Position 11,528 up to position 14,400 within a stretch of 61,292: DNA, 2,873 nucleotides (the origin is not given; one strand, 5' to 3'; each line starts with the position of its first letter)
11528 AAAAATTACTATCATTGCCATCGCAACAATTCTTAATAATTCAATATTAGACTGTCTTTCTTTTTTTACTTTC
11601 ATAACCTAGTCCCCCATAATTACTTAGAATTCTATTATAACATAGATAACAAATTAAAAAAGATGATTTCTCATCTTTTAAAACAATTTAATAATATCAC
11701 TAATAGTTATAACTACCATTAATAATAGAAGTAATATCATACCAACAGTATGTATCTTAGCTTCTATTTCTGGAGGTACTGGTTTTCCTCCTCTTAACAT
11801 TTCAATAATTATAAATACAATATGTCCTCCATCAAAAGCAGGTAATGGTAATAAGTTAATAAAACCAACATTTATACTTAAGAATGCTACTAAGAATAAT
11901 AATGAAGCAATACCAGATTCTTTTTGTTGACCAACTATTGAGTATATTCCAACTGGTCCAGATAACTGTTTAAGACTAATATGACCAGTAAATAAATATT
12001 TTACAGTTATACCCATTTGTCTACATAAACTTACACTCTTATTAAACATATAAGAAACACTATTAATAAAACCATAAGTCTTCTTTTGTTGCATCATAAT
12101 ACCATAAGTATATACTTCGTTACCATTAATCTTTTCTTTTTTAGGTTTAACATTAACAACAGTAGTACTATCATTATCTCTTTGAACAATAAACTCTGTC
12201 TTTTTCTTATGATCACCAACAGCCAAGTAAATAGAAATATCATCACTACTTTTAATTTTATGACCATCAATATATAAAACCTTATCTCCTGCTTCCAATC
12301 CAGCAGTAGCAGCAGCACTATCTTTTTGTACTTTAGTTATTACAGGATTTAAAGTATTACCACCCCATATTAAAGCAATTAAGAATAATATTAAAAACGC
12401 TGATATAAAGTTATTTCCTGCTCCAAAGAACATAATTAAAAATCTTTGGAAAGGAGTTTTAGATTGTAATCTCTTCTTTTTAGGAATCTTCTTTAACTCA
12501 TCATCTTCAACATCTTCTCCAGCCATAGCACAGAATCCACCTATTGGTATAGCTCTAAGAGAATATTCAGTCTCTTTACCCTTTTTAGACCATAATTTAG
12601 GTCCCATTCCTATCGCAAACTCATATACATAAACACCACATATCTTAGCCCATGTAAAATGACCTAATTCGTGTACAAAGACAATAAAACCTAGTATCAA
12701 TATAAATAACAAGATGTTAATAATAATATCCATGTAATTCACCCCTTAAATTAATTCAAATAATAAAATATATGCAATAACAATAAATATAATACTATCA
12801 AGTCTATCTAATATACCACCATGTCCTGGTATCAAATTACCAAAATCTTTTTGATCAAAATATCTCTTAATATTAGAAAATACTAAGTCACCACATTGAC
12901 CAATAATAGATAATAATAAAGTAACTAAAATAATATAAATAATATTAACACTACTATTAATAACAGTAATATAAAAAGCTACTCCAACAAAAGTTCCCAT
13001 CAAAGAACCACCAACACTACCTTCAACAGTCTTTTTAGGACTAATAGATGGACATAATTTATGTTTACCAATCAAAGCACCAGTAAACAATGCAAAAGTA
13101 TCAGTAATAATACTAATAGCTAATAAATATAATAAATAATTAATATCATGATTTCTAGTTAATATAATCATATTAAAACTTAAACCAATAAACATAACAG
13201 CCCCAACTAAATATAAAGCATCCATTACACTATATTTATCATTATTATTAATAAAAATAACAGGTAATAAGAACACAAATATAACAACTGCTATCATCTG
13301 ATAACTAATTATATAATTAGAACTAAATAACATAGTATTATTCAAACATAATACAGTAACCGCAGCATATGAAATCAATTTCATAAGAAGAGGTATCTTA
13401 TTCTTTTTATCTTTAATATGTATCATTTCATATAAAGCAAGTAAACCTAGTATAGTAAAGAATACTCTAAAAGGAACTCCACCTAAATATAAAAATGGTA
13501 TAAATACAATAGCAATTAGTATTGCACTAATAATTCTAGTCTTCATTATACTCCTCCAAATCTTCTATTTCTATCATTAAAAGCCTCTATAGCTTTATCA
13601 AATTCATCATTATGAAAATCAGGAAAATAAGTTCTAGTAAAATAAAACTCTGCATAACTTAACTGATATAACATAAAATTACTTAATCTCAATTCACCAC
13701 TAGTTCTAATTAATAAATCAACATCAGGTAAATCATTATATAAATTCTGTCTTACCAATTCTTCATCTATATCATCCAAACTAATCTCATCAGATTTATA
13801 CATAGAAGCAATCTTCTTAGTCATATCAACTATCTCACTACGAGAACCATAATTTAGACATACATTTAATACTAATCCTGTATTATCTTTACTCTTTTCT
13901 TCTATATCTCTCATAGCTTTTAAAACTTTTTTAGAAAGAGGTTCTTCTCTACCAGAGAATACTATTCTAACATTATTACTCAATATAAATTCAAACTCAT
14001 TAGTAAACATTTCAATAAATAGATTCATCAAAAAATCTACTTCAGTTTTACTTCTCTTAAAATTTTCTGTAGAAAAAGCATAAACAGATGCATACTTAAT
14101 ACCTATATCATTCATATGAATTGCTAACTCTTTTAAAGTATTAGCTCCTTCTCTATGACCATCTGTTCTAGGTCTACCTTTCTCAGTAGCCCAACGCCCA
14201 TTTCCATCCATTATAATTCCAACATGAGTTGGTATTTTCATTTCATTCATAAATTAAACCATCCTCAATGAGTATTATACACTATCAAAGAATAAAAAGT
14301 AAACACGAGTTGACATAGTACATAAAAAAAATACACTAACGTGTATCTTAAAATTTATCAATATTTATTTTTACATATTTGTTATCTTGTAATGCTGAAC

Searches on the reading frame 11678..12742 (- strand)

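Call 32: search_protein_families(library=pfam, proteins=[window:11678-12742:-], max_evalue=0.001)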
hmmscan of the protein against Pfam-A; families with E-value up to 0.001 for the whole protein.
window:11678-12742:- (354 aa): 4 families
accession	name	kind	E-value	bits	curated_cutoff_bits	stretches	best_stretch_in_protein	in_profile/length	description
PF02163.28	Peptidase_M50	-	6.6e-64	215.7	27.2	1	13-341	2-221/221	Peptidase family M50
PF17820.7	PDZ_6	-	4.2e-10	39.7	27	1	134-188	1-54/54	PDZ domain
PF13180.12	PDZ_2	-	1.2e-09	38.8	27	1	132-195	13-76/80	PDZ domain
PF00595.29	PDZ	-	1.5e-05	25.7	23.2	1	133-165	27-59/81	PDZ domain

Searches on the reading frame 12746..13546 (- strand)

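Call 39: search_protein_families(library=pfam, proteins=[window:12746-13546:-], max_evalue=0.001)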
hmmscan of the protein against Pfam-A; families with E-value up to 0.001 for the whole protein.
window:12746-13546:- (266 aa): 1 family
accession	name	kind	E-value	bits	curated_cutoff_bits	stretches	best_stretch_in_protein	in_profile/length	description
PF01148.25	CTP_transf_1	-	3.8e-56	191.3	24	1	2-264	1-262/264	Cytidylyltransferase family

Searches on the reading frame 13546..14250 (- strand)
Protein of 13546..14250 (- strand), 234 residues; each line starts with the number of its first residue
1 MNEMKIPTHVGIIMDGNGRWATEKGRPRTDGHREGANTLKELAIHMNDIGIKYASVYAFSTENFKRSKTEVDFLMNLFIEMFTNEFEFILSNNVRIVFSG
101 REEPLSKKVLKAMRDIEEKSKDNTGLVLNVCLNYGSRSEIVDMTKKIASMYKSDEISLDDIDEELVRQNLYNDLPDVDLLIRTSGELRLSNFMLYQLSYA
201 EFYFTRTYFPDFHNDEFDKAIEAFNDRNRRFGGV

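Call 39: search_protein_families(library=pfam, proteins=[window:13546-14250:-], max_evalue=0.001)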
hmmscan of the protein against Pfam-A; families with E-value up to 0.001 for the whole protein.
window:13546-14250:- (234 aa): 1 family
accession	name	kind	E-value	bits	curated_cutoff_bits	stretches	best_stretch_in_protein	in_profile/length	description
PF01255.24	Prenyltransf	-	7.1e-80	268.1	27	1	13-232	1-219/219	Putative undecaprenyl diphosphate synthase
